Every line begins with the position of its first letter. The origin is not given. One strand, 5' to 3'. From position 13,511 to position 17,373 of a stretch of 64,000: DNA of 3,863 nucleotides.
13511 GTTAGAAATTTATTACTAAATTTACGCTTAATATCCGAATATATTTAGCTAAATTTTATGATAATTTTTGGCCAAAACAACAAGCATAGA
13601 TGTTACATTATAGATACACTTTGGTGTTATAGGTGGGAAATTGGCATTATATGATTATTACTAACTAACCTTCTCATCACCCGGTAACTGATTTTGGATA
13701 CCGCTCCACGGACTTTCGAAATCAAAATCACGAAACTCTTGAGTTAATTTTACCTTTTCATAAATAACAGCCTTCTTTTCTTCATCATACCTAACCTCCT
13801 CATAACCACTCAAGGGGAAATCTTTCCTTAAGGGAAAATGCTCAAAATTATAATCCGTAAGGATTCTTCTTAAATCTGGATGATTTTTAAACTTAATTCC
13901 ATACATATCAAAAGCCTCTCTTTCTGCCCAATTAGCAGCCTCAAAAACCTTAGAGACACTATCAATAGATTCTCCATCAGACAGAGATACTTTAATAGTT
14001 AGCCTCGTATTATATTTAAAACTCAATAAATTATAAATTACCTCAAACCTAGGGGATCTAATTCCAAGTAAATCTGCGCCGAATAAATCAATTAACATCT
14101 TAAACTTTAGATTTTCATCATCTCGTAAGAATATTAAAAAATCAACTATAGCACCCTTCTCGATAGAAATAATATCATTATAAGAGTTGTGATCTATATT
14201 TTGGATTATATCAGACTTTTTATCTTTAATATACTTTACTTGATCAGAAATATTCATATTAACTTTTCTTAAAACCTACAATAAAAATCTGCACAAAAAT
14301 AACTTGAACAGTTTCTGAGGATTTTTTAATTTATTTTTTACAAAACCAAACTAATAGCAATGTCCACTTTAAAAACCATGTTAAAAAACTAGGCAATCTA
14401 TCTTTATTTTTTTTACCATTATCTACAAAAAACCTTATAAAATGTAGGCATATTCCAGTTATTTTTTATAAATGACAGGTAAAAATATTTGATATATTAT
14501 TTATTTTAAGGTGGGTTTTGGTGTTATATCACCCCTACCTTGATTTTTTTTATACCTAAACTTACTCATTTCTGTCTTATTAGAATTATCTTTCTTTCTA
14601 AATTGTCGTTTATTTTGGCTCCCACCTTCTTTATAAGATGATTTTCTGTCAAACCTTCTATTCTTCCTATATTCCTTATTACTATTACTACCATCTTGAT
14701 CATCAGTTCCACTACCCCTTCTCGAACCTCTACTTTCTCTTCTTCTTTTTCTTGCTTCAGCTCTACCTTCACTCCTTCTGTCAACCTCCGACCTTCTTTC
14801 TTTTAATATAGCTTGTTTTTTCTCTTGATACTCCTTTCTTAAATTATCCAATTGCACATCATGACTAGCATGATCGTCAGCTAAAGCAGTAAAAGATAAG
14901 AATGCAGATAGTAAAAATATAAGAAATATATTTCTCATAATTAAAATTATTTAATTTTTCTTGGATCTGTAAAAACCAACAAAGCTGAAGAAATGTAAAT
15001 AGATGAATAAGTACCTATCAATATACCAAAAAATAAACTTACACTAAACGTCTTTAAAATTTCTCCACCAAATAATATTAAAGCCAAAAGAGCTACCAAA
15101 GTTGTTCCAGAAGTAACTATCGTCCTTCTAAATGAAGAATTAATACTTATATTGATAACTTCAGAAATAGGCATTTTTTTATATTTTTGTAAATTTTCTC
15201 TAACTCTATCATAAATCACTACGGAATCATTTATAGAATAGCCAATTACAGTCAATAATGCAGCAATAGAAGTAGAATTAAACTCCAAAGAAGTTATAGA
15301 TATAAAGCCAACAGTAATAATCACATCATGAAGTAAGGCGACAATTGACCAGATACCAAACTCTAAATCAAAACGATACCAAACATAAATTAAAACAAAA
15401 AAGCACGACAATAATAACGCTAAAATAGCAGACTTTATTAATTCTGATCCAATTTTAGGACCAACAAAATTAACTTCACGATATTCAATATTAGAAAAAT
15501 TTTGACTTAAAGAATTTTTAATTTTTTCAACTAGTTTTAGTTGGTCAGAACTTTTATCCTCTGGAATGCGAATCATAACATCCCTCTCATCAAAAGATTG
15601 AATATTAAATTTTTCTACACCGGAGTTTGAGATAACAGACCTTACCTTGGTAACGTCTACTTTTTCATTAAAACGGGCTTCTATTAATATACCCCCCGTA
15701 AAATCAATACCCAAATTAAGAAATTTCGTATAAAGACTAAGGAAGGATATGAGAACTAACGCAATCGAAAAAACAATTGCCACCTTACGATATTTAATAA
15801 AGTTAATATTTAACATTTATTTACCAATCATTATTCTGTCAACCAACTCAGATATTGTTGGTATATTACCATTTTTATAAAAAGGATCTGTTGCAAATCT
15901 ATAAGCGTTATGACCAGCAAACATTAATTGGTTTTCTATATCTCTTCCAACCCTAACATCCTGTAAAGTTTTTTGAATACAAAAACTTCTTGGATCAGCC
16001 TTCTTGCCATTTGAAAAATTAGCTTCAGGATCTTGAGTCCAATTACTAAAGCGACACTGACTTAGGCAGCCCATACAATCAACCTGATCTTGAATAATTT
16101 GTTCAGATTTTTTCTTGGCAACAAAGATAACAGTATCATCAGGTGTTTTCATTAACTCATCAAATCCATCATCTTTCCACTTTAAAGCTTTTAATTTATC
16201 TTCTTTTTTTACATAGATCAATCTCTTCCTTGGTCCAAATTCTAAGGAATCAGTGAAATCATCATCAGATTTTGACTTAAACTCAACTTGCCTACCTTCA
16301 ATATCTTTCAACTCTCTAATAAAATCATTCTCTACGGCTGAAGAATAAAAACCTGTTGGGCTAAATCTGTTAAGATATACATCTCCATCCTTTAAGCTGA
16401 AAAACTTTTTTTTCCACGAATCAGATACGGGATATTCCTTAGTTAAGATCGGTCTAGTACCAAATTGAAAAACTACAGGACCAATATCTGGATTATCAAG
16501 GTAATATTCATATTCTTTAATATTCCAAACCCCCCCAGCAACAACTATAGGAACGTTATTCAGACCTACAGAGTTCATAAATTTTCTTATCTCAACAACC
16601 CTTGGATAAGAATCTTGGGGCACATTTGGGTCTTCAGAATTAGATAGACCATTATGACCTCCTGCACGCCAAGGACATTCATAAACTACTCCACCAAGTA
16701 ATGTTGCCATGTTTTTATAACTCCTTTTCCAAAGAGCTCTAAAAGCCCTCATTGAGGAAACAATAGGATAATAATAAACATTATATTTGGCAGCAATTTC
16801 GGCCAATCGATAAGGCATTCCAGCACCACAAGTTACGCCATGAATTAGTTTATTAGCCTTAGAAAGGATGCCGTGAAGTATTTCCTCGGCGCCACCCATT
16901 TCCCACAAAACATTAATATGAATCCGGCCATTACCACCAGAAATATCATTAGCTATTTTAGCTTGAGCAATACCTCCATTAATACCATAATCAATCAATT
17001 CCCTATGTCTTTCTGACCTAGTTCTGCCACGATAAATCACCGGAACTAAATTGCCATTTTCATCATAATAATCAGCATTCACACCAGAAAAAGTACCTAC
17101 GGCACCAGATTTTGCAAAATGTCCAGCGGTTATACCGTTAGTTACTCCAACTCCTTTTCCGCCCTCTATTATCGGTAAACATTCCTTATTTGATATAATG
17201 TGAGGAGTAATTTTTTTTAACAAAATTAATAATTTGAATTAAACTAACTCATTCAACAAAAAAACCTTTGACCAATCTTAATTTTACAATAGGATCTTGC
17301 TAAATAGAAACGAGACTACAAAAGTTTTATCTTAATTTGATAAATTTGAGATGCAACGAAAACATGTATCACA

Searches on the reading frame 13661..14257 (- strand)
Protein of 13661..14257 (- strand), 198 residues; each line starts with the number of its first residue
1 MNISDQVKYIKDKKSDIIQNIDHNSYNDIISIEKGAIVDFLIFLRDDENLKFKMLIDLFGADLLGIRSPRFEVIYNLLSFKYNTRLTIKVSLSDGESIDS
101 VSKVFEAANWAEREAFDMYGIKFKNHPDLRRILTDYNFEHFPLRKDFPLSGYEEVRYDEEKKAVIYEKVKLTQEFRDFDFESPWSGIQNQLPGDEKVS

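Call 16: search_protein_families(library=ncbifam, proteins=[window:13661-14257:-])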
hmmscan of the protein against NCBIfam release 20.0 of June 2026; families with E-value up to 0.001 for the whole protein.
window:13661-14257:- (198 aa): 17 families
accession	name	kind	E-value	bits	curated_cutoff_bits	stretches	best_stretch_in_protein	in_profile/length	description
NF004733.0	PRK06074.1-5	equivalog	4.1e-72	242.1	225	1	5-197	8-199/203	NADH-quinone oxidoreductase subunit C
NF004731.0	PRK06074.1-3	equivalog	2e-58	197.6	303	1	5-197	5-195/207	NADH-quinone oxidoreductase subunit C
NF004730.0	PRK06074.1-1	equivalog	2.2e-44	151.8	193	1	12-171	14-180/200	NADH-quinone oxidoreductase subunit C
TIGR01961.1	NuoC_fam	subfamily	8.8e-42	142.5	122.45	1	30-150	3-121/122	NADH (or F420H2) dehydrogenase, subunit C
NF004732.0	PRK06074.1-4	equivalog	1.6e-33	116.4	376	1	65-170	111-218/250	NADH-quinone oxidoreductase subunit C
NF006304.0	PRK08491.1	equivalog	1.6e-31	109.8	228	1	27-160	58-187/263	NADH-quinone oxidoreductase subunit C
NF005856.0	PRK07785.1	equivalog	1.7e-27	96.9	224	1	14-152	88-227/246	NADH-quinone oxidoreductase subunit C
NF008728.0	PRK11742.1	equivalog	1.4e-26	93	840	1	27-174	46-199/598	NADH-quinone oxidoreductase subunit C/D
NF009808.0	PRK13292.1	equivalog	5.6e-25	87.3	1156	1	30-160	251-386/791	NADH-quinone oxidoreductase subunit B/C/D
NF004737.0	PRK06074.2-4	equivalog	4.6e-24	85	144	1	16-162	2-139/150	NADH-quinone oxidoreductase subunit C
NF005832.0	PRK07735.1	equivalog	1e-23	84.3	431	1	32-147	311-423/430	NADH-quinone oxidoreductase subunit C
NF040611.1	F420_dehyd_FpoC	exception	1.7e-21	76.8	220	1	2-147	2-146/158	F420H2 dehydrogenase subunit FpoC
NF004735.0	PRK06074.2-2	equivalog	1.2e-19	70.8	176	1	6-147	6-146/158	NADH-quinone oxidoreductase subunit C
NF009141.0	PRK12494.1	equivalog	1.9e-18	67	175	1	85-148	100-164/175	NAD(P)H-quinone oxidoreductase subunit J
NF004734.0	PRK06074.2-1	equivalog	7.6e-14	52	169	1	50-149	48-151/164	NADH-quinone oxidoreductase subunit C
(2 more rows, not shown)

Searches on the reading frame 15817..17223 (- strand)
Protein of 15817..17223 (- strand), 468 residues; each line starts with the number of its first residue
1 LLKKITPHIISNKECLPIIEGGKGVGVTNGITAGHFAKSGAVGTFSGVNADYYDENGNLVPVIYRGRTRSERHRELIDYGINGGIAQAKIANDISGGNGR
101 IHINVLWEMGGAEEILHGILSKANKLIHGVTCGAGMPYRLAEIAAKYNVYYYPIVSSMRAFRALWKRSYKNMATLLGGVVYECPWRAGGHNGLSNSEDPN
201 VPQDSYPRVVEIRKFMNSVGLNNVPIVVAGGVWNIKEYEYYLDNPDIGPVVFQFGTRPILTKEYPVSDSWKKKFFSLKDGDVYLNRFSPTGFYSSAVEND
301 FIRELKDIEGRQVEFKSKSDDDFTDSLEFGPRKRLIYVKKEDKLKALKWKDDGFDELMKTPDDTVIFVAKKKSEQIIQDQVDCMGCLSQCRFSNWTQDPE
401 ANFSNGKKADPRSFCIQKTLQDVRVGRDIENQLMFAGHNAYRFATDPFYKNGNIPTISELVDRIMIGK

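Call 16: search_protein_families(library=ncbifam, proteins=[window:15817-17223:-])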
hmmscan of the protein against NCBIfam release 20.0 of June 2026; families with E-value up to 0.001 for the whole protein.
window:15817-17223:- (468 aa): 1 family
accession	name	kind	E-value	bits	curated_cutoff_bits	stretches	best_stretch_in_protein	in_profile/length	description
TIGR03151.1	enACPred_II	equivalog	2.5e-05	23.7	453.1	1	112-315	76-249/307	enoyl-[acyl-carrier-protein] reductase FabK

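Call 58: search_protein_families(library=pfam, proteins=[window:15817-17223:-], max_evalue=0.00001)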
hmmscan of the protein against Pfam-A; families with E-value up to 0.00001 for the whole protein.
window:15817-17223:- (468 aa): 1 family
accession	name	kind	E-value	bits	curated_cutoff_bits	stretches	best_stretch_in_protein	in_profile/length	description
PF03060.21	NMO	-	5.4e-07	29.7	28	1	132-316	119-282/331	Nitronate monooxygenase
